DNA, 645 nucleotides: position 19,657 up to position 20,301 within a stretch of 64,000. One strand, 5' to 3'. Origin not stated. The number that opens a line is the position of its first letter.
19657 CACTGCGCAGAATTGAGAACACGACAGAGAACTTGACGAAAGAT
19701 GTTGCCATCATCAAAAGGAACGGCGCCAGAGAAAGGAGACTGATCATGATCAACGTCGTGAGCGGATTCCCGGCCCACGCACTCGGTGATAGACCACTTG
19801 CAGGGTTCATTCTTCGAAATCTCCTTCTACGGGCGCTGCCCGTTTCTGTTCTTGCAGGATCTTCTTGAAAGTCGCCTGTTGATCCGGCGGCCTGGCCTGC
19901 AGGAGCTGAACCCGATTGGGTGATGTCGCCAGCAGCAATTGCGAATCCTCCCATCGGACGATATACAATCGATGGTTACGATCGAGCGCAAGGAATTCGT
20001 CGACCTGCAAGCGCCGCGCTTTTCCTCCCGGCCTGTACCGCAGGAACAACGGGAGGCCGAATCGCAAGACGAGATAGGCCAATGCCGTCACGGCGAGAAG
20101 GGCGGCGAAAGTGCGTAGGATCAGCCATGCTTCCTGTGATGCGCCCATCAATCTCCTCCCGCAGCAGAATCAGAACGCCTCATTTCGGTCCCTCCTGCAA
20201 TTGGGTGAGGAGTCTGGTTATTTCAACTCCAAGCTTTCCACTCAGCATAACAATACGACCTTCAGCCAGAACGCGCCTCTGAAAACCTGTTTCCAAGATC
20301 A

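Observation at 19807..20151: FliO-like gene inside a needle-type T3SS cluster, translationally coupled to sctR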

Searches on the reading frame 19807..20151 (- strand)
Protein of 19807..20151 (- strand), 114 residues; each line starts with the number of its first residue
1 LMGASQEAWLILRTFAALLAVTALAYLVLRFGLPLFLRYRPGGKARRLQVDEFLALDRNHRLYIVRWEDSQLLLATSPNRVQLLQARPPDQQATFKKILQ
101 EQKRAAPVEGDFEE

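Call 3: search_protein_families(library=pfam, proteins=[window:19807-20151:-], max_evalue=1)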
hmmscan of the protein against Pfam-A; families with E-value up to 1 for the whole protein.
window:19807-20151:- (114 aa): 1 family
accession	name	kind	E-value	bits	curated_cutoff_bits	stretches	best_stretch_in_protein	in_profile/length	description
PF04347.18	FliO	-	4.7e-08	33.5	22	1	42-101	16-88/91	Flagellar biosynthesis protein, FliO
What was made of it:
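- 19891..20010 (-): Codons for the FliO core, a four-strand antiparallel beta-sheet (residues 47-86), predicted to be cytoplasmic. The Pfam FliO match covers residues 42-101 (call 3).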

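Call 7: search_protein_families(library=ncbifam, proteins=[window:19807-20151:-], max_evalue=0.01)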
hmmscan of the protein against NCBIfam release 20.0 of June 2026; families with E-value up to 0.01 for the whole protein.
window:19807-20151:- (114 aa): 1 family
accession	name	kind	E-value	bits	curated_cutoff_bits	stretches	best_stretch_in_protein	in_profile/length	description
TIGR03500.1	FliO_TIGR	equivalog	2.3e-11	43.5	55.25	1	17-85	4-68/70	flagellar biosynthetic protein FliO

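Call 9: find_homologous_proteins(query=window:19807-20148:-, max_evalue=0.001)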
Query window:19807-20148:- (113 aa): 4 proteins with E <= 0.001 among 28 candidates.
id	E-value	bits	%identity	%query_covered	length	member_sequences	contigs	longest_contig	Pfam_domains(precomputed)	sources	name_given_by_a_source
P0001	1.6e-66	239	100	100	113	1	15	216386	PF04347.19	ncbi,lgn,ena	-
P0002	9.0e-32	127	59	96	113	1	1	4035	PF04347.19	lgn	-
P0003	5.9e-28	115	70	73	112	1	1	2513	PF04347.19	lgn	-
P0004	5.4e-22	96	59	77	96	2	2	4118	PF04347.19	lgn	-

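Call 12: find_related_loci(query=window:19807-20148:-, collection=genome_contigs, flank=10000)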
Query window:19807-20148:- (113 aa) in genome_contigs; peptide patterns used: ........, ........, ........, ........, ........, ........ (x = any residue, [..] = any of these).
544 stretches matched a pattern; 1 encode a relative of the query (tblastn E <= 1e-3); 1 distinct loci.
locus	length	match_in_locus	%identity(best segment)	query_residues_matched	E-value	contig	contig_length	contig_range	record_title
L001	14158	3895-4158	34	7-95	6e-7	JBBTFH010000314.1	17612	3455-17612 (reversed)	MAG: Myxococcota bacterium isolate H32-bin139_1 H32_bin139_1_000000000314, whole genome shotgun sequence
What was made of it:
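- Closest known: FliO homologues in non-flagellar T3SS operons of Myxococcota. Different: It is only 34% identical to the Myxococcota-MAG relative (call 12).
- Tried and rejected: It did not find the window's own genome, so the organism could not be named directly (call 12).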

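Call 13: find_encoding_contigs(protein=P0001, flank=10000, max_places=6)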
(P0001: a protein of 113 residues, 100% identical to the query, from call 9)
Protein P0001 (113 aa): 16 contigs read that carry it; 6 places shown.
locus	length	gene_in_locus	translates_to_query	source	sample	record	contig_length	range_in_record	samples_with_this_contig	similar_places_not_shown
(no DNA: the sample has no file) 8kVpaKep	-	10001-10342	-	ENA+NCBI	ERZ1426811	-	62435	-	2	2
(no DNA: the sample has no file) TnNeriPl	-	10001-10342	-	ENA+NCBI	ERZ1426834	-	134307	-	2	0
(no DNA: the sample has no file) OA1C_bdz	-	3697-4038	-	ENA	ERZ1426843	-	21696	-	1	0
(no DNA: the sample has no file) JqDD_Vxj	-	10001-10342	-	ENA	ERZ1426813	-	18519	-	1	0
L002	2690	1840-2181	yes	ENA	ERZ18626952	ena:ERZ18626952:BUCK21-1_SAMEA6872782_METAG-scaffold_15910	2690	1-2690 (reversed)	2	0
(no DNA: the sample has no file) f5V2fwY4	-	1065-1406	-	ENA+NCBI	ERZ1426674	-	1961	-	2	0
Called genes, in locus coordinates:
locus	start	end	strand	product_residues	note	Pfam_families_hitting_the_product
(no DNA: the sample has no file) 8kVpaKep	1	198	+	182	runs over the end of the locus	PF13181:TPR_8 (faint), PF13428:TPR_14 (faint), PF23914:TPR_CcmH_CycH (faint), PF13431:TPR_17 (faint), PF00515:TPR_1 (faint), PF13414:TPR_11 (faint), PF13432:TPR_16 (weak), PF07719:TPR_2 (weak), +1 more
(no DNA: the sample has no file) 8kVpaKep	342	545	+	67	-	-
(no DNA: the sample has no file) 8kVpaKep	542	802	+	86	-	-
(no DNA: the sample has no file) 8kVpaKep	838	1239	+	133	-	PF09613:HrpB1_HrpK, PF24575:TPR_Slam (weak), PF13424:TPR_12 (faint), PF07719:TPR_2 (faint), PF07721:TPR_4 (faint), PF12895:ANAPC3, PF13432:TPR_16 (weak), PF14559:TPR_19, +4 more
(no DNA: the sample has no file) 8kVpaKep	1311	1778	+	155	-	PF09392:T3SS_needle_F (weak)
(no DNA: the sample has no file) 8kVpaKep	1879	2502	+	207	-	PF13302:Acetyltransf_3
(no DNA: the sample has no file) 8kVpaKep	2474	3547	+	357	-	PF01514:YscJ_FliF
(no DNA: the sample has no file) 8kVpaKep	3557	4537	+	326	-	-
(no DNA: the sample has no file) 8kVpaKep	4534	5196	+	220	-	PF06635:T3SS_SCTL (weak), PF02108:FliH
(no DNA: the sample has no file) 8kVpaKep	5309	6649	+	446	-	PF02874:ATP-synt_ab_N, PF00006:ATP-synt_ab, PF18269:T3SS_ATPase_C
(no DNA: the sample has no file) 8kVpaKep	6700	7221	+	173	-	PF02050:FliJ (weak), PF16789:YscO-like, PF02050:FliJ (weak)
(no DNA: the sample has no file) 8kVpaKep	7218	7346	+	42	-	-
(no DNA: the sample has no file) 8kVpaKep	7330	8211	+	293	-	PF02120:Flg_hook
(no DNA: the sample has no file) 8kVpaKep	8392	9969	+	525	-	PF16697:Yop-YscD_cpl, PF00498:FHA, PF01052:FliMN_C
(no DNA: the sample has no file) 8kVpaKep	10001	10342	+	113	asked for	PF04347:FliO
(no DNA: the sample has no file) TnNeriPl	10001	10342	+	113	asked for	PF04347:FliO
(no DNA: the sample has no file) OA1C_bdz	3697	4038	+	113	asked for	PF04347:FliO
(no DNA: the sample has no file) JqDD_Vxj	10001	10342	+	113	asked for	PF04347:FliO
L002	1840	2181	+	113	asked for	PF04347:FliO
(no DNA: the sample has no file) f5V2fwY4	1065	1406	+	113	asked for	PF04347:FliO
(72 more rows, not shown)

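Call 15: find_encoding_contigs(protein=P0002, flank=10000, max_places=3)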
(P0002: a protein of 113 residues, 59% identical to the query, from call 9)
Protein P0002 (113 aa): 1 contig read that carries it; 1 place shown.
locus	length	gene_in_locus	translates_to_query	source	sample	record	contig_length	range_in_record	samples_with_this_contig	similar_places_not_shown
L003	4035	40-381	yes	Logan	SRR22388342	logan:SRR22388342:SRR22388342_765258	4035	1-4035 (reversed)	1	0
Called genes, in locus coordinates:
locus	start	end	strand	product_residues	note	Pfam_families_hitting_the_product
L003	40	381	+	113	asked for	PF04347:FliO (weak)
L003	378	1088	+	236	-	PF00813:FliP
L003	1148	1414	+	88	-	PF01313:Bac_export_3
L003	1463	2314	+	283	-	PF01311:Bac_export_1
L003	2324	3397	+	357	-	PF01312:Bac_export_2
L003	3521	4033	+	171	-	?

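Call 16: find_encoding_contigs(protein=P0005, flank=10000, max_places=4)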
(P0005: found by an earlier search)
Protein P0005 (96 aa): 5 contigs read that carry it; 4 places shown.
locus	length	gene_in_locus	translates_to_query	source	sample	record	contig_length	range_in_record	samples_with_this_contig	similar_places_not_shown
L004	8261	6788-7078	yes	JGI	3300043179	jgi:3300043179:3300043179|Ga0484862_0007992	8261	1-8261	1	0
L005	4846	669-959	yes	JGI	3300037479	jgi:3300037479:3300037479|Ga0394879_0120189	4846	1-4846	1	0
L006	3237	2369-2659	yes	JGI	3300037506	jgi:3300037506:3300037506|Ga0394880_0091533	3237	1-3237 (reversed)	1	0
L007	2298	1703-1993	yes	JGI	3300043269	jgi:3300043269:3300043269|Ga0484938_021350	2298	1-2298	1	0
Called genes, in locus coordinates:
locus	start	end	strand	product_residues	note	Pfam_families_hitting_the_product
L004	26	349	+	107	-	-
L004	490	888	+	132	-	PF09346:SMI1_KNR4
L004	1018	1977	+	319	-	-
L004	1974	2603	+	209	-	PF02108:FliH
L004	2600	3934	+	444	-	PF02874:ATP-synt_ab_N, PF00006:ATP-synt_ab, PF18269:T3SS_ATPase_C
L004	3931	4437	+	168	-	PF02050:FliJ (weak), PF16789:YscO-like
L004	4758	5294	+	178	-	PF02120:Flg_hook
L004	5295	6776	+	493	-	PF16697:Yop-YscD_cpl (weak), PF00498:FHA, PF01052:FliMN_C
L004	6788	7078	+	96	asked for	PF04347:FliO (weak)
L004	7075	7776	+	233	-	PF00813:FliP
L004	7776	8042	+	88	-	PF01313:Bac_export_3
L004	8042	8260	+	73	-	?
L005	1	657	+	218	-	PF01052:FliMN_C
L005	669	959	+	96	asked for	PF04347:FliO (weak)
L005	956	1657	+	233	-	PF00813:FliP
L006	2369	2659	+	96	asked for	PF04347:FliO (weak)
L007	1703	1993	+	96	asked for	PF04347:FliO (weak)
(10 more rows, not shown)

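Call 17: find_encoding_contigs(protein=P0003, flank=10000, max_places=3)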
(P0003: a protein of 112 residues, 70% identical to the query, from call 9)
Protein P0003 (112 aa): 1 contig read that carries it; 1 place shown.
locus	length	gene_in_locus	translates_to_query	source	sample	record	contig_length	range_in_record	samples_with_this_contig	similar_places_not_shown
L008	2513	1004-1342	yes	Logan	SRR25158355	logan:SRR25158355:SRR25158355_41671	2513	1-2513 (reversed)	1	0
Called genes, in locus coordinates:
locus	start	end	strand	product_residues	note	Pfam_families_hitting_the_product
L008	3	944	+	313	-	?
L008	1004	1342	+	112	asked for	PF04347:FliO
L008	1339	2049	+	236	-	PF00813:FliP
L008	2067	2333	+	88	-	PF01313:Bac_export_3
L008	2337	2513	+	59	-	?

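Call 20: search_protein_families(library=pfam, proteins=[L001:292-2223:+, L001:2544-3569:+, L001:3897-4214:+, L001:4229-4933:+, L001:5681-6529:+, L001:6539-7456:+, L001:7353-8789:+, L001:9412-10683:+, L001:10705-12579:+, L001:12924-14033:+], max_evalue=0.01)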
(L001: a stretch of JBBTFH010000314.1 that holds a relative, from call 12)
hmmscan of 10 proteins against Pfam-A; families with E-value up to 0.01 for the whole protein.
L001:292-2223:+ (643 aa): 1 family
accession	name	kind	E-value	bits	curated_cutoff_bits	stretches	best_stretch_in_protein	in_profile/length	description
PF07690.21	MFS_1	-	4.5e-38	131.5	33.4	1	268-586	14-345/347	Major Facilitator Superfamily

L001:2544-3569:+ (341 aa): 2 families
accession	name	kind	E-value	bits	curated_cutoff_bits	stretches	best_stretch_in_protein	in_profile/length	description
PF22612.2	GH113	-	3.5e-34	118.9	27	1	31-301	21-269/289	Glycoside Hydrolase Family 113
PF13547.12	GTA_TIM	-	1.4e-11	44.7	27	1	117-191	2-76/299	GTA TIM-barrel-like domain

L001:3897-4214:+ (105 aa): 0 families

L001:4229-4933:+ (234 aa): 1 family
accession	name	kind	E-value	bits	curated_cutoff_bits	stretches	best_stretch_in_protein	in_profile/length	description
PF00813.25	FliP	-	5.6e-62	209.5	26.9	1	22-229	2-191/191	FliP family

L001:5681-6529:+ (282 aa): 0 families

L001:6539-7456:+ (305 aa): 2 families
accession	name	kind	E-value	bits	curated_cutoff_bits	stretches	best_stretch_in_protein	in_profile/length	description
PF00551.24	Formyl_trans_N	-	1.3e-48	165.6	26.1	1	1-179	1-181/181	Formyl transferase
PF02911.23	Formyl_trans_C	-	1.9e-20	73.4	21.1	1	202-296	1-99/100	Formyl transferase, C-terminal domain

L001:7353-8789:+ (478 aa): 6 families
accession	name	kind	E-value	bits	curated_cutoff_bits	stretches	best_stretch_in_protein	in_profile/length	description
PF01189.24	Methyltr_RsmB-F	-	4.1e-44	151.1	27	1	281-474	3-199/199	16S rRNA methyltransferase RsmB/F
PF01029.23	NusB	-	2.8e-26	92.9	23.1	1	35-158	2-132/133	NusB family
PF22458.1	RsmF-B_ferredox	-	2.1e-10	41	27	1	183-250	2-66/74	Methyltr_RsmF/B-like, ferredoxin-like domain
PF13649.12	Methyltransf_25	-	0.00029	21.9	27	1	290-359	1-70/97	Methyltransferase domain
PF13847.12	Methyltransf_31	-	0.00049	20.2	27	1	286-413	3-112/145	Methyltransferase domain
PF01209.24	Ubie_methyltran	-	0.0058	16.5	20.1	1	276-337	37-98/233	ubiE/COQ5 methyltransferase family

L001:9412-10683:+ (423 aa): 0 families

L001:10705-12579:+ (624 aa): 0 families

L001:12924-14033:+ (369 aa): 0 families
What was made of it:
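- Tried and rejected: The first ORF picked in L001 (3897-4214) was in the wrong frame (call 20).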

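Call 25: search_protein_families(library=pfam, proteins=[L001:3814-4173:+, P0002, P0003, P0005], max_evalue=1)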
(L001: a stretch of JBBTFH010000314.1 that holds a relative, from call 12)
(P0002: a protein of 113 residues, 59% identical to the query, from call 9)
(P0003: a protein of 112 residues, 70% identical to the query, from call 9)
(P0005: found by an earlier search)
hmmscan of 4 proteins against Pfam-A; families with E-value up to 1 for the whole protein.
L001:3814-4173:+ (119 aa): 1 family
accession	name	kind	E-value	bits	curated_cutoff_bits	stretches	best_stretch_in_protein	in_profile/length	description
PF04347.18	FliO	-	6.1e-11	42.7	22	1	46-114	1-76/91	Flagellar biosynthesis protein, FliO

P0002 (113 aa): 2 families
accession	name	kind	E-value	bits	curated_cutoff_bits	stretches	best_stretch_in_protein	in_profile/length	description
PF04347.18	FliO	-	1.1e-07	32.3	22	1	34-85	1-60/91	Flagellar biosynthesis protein, FliO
PF00471.26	Ribosomal_L33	-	0.25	12.1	25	1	36-62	17-43/47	Ribosomal protein L33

P0003 (112 aa): 1 family
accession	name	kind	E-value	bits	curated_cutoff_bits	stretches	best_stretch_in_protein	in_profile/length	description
PF04347.18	FliO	-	9.6e-10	38.9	22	1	37-104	12-79/91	Flagellar biosynthesis protein, FliO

P0005 (96 aa): 2 families
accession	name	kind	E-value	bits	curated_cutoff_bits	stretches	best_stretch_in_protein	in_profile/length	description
PF04347.18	FliO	-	1.5e-06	28.6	22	1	34-85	1-60/91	Flagellar biosynthesis protein, FliO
PF13116.12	YhdP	-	0.61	8.3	46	1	10-40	11-41/1224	YhdP protein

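Call 27: find_homologous_proteins(query=A1, max_evalue=0.001)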
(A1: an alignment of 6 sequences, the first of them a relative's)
Query A1 (6 sequences) (113 aa, profile of the alignment): 85 proteins with E <= 0.001 among 8000 candidates.
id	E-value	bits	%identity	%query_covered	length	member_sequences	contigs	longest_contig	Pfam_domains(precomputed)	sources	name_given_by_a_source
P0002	4.7e-42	160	59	96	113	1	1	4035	PF04347.19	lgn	-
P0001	1.1e-40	156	100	100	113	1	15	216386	PF04347.19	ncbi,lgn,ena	-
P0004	1.9e-39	152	59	77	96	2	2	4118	PF04347.19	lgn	-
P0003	3.5e-39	151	70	73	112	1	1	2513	PF04347.19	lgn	-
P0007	1.6e-36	142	65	73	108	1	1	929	PF04347.19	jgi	-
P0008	1.9e-36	142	56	82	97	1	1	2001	PF04347.19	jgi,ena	-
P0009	3.3e-36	141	60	77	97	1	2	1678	PF04347.19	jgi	-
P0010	2.2e-35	139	59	80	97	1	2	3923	PF04347.19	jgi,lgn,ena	jgi:flagellar biogenesis protein FliO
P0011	3.2e-35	138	59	77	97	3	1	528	PF04347.19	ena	-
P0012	4.1e-35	138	54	82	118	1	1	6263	PF04347.19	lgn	-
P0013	4.3e-35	138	56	77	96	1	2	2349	PF04347.19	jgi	jgi:flagellar biogenesis protein FliO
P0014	6.8e-35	137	55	82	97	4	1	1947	PF04347.19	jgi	jgi:flagellar biogenesis protein FliO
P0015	6.9e-35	137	60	81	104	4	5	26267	PF04347.19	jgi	jgi:flagellar biogenesis protein FliO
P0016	7.0e-35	137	63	73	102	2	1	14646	PF04347.19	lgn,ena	-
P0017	8.2e-35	137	58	94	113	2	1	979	PF04347.19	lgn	-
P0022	1.8e-34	136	57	97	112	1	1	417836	PF04347.19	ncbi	ncbi:MAG: flagellar biosynthetic protein FliO [Acidobacteriota bacterium]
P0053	7.9e-30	121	54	88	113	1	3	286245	PF04347.19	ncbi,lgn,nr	ncbi:hypothetical protein HRbin11_00567 [bacterium HR11]|nr:hypothetical protein HRbin11_00567 [bact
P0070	4.2e-13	67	40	59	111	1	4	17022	PF04347.19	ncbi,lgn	-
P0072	6.6e-11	60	27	83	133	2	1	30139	PF04347.19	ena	-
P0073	6.8e-11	60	37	67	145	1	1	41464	PF04347.19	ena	-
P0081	4.5e-8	51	37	69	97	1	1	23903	PF04347.19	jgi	jgi:flagellar biogenesis protein FliO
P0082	6.7e-8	50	39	81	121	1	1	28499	PF04347.19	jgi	jgi:flagellar biogenesis protein FliO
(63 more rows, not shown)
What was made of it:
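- About 68 clusters at 90% identity form a tight clade (call 27). NCBI and JGI name clade members 'flagellar biosynthetic protein FliO' (call 27). About 68 clusters at 90% identity are found (call 27).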

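Call 28: find_encoding_contigs(protein=P0022, flank=10000, max_places=1)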
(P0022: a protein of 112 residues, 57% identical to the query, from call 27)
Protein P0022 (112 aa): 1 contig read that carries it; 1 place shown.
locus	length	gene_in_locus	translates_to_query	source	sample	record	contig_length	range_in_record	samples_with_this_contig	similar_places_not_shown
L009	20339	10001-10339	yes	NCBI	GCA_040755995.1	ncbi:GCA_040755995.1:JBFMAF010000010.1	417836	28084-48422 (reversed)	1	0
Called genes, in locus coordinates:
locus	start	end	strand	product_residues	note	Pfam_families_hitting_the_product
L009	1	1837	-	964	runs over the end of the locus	PF13620:CarboxypepD_reg, PF13715:CarbopepD_reg_2, PF25183:OMP_b-brl_4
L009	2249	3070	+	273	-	PF01514:YscJ_FliF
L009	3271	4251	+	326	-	-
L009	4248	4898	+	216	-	PF06188:HrpE (weak), PF02108:FliH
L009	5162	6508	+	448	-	PF02874:ATP-synt_ab_N, PF00006:ATP-synt_ab, PF18269:T3SS_ATPase_C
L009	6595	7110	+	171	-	PF02050:FliJ, PF16789:YscO-like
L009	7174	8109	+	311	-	PF02120:Flg_hook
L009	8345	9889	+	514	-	PF16697:Yop-YscD_cpl (weak), PF00498:FHA, PF01052:FliMN_C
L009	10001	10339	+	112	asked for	PF04347:FliO (weak)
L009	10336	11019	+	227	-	PF00813:FliP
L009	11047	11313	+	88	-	PF01313:Bac_export_3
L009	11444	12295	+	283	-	PF01311:Bac_export_1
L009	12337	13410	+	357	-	PF01312:Bac_export_2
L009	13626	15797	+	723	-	PF00771:FHIPEP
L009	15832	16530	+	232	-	PF16697:Yop-YscD_cpl, PF00498:FHA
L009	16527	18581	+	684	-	PF16697:Yop-YscD_cpl, PF00498:FHA, PF01833:TIG (faint)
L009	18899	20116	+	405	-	PF13173:AAA_14, PF13635:DUF4143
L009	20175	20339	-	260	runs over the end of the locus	PF03976:PPK2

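Call 29: find_encoding_contigs(protein=P0053, flank=10000, max_places=1)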
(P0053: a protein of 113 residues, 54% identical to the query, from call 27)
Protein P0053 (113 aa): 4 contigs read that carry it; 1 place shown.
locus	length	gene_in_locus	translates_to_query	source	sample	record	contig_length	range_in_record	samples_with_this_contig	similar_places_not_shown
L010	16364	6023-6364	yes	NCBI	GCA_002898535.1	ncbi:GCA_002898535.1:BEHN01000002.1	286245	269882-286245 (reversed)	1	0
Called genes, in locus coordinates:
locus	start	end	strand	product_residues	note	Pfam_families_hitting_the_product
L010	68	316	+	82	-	-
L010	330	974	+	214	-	PF06188:HrpE (weak), PF02108:FliH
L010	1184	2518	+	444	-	PF02874:ATP-synt_ab_N, PF00006:ATP-synt_ab, PF18269:T3SS_ATPase_C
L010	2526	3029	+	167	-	PF02050:FliJ (weak), PF16789:YscO-like, PF02050:FliJ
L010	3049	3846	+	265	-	PF02120:Flg_hook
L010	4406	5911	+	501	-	PF16697:Yop-YscD_cpl, PF00498:FHA, PF01052:FliMN_C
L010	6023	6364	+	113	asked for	PF04347:FliO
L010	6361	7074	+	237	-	PF00813:FliP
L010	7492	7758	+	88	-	PF01313:Bac_export_3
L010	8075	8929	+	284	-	PF01311:Bac_export_1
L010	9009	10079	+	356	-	PF01312:Bac_export_2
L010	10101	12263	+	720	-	PF00771:FHIPEP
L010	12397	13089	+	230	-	PF16697:Yop-YscD_cpl, PF00498:FHA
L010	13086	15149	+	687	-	PF16697:Yop-YscD_cpl, PF00498:FHA, PF01833:TIG (weak)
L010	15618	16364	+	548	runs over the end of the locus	PF00342:PGI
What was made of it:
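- Synteny is identical in the Acidobacteriota MAGs GCA_040755995.1 and GCA_002898535.1 (calls 28, 29).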

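Call 30: find_encoding_contigs(protein=P0070, flank=10000, max_places=1)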
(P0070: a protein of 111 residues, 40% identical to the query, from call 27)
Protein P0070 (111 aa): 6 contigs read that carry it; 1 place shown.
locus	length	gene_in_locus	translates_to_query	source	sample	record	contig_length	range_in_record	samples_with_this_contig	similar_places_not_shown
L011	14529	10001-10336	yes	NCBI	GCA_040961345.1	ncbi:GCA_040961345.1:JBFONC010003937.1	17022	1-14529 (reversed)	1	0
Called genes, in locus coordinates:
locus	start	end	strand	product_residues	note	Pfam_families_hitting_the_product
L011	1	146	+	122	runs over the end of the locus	PF00238:Ribosomal_L14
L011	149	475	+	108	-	PF00467:KOW, PF17136:ribosomal_L24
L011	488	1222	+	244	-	PF00281:Ribosomal_L5, PF00673:Ribosomal_L5_C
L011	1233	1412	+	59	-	PF00253:Ribosomal_S14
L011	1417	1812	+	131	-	PF00410:Ribosomal_S8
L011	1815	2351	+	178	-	PF00347:Ribosomal_L6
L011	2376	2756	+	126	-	PF00861:Ribosomal_L18p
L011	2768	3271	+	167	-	PF00333:Ribosomal_S5, PF03719:Ribosomal_S5_C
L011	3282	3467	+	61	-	PF00327:Ribosomal_L30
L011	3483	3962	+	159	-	PF00828:Ribosomal_L27A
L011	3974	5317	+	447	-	PF00344:SecY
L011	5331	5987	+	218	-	PF13671:AAA_33, PF00406:ADK, PF13207:AAA_17, PF05191:ADK_lid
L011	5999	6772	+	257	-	PF00557:Peptidase_M24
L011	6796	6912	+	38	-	PF00444:Ribosomal_L36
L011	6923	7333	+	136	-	PF00416:Ribosomal_S13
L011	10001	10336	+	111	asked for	PF04347:FliO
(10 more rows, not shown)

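Call 48: predict_structure(alignment_id=A2)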
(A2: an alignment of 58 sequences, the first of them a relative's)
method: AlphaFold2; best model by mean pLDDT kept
length: 113 residues; sequences in the alignment: 58
mean_pLDDT: 75.1   pTM: 0.37
mean pLDDT of the five models: 75.1, 74.8, 69.3, 69.3, 66.1
residues with pLDDT >= 90: 17; 70-90: 54; 50-70: 31; < 50: 11
segments of 3 or more residues with pLDDT < 50: 40-44, 108-111
pLDDT, mean of each block of 10 residues (from residue 1): 80 96 92 67 61 84 79 85 75 63 53 50
secondary structure, 60 per line:
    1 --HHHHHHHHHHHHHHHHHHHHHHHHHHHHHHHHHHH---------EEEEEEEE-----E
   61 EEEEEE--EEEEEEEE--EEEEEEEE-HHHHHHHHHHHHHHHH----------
elements in order: H3-37 E47-54 E60-66 E69-76 E79-86 H88-103
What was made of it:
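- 20041..20127 (-): Codons for the single transmembrane helix (residues ~8-36). AF2 helix 3-37, pLDDT >90 (call 48).
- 19891..20010 (-): AF2 strands 47-54, 60-66, 69-76 and 79-86 (call 48).
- On FliO family: AF2 helix 3-37 plus four strands at 47-86, pLDDT 75 (call 48).
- Checked: The AlphaFold2 model (pLDDT 75) shows helix 3-37, four strands at 47-86 and helix 88-103 (call 48).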

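Call 50: search_solved_structures(query=A2, max_evalue=1, show_alignments=1)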
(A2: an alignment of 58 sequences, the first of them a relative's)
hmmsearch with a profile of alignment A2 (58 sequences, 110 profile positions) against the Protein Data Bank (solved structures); distinct sequences matched with E-value up to 1: 0.
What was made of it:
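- Tried and rejected: No PDB chain is related by sequence (call 50), so no PDB fold search was run on this model.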

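Call 68: find_encoding_contigs(protein=P0073, flank=8000, max_places=1)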
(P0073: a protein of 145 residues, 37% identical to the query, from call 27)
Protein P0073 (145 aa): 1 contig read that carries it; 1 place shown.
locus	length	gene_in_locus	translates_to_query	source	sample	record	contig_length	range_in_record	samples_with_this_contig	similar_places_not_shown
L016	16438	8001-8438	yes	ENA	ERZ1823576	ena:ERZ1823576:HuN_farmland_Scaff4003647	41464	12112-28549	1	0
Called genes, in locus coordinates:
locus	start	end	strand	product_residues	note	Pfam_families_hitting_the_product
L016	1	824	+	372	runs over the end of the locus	-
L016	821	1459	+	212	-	PF02108:FliH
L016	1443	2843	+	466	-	PF02874:ATP-synt_ab_N (weak), PF00006:ATP-synt_ab, PF18269:T3SS_ATPase_C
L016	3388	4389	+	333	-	PF03781:FGE-sulfatase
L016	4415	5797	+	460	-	PF08308:PEGA (weak), PF13431:TPR_17 (faint), PF00515:TPR_1 (faint), PF07719:TPR_2 (faint), PF13414:TPR_11 (faint), PF13432:TPR_16 (faint)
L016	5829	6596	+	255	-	-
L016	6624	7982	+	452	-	PF02154:FliM (weak), PF28396:SepQ_C (weak), PF01052:FliMN_C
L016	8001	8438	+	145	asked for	PF04347:FliO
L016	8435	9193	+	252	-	PF00813:FliP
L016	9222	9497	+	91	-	PF01313:Bac_export_3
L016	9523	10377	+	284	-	PF01311:Bac_export_1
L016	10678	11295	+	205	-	-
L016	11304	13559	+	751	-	PF03412:Peptidase_C39, PF00664:ABC_membrane, PF00005:ABC_tran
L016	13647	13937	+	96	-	-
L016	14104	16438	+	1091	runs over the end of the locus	PF13575:DUF4135, PF05147:LANC_like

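Call 69: find_encoding_contigs(protein=P0082, flank=8000, max_places=1)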
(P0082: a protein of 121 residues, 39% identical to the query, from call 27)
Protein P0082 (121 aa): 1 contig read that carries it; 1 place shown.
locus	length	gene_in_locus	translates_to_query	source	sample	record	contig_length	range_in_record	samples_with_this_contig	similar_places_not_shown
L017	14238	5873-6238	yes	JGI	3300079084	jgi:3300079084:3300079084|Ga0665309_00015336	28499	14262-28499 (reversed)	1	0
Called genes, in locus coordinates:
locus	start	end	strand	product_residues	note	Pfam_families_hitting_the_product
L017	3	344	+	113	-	?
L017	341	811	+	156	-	PF02050:FliJ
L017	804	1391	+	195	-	-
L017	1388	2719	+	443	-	-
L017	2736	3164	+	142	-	PF03963:FlgD, PF13861:FLgD_tudor (weak)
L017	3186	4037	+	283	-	PF00460:Flg_bb_rod, PF22692:LlgE_F_G_D1, PF06429:Flg_bbr_C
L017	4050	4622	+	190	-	PF03748:FliL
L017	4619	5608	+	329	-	PF02154:FliM, PF01052:FliMN_C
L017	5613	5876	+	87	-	PF01052:FliMN_C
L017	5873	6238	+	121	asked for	PF04347:FliO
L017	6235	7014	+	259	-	PF00813:FliP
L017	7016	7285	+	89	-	PF01313:Bac_export_3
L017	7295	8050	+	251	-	PF01311:Bac_export_1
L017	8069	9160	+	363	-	PF01312:Bac_export_2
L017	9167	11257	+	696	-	PF00771:FHIPEP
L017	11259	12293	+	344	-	PF00448:SRP54 (faint)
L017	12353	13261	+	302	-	-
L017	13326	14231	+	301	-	PF07963:N_methyl (weak), PF07596:SBP_bac_10 (faint)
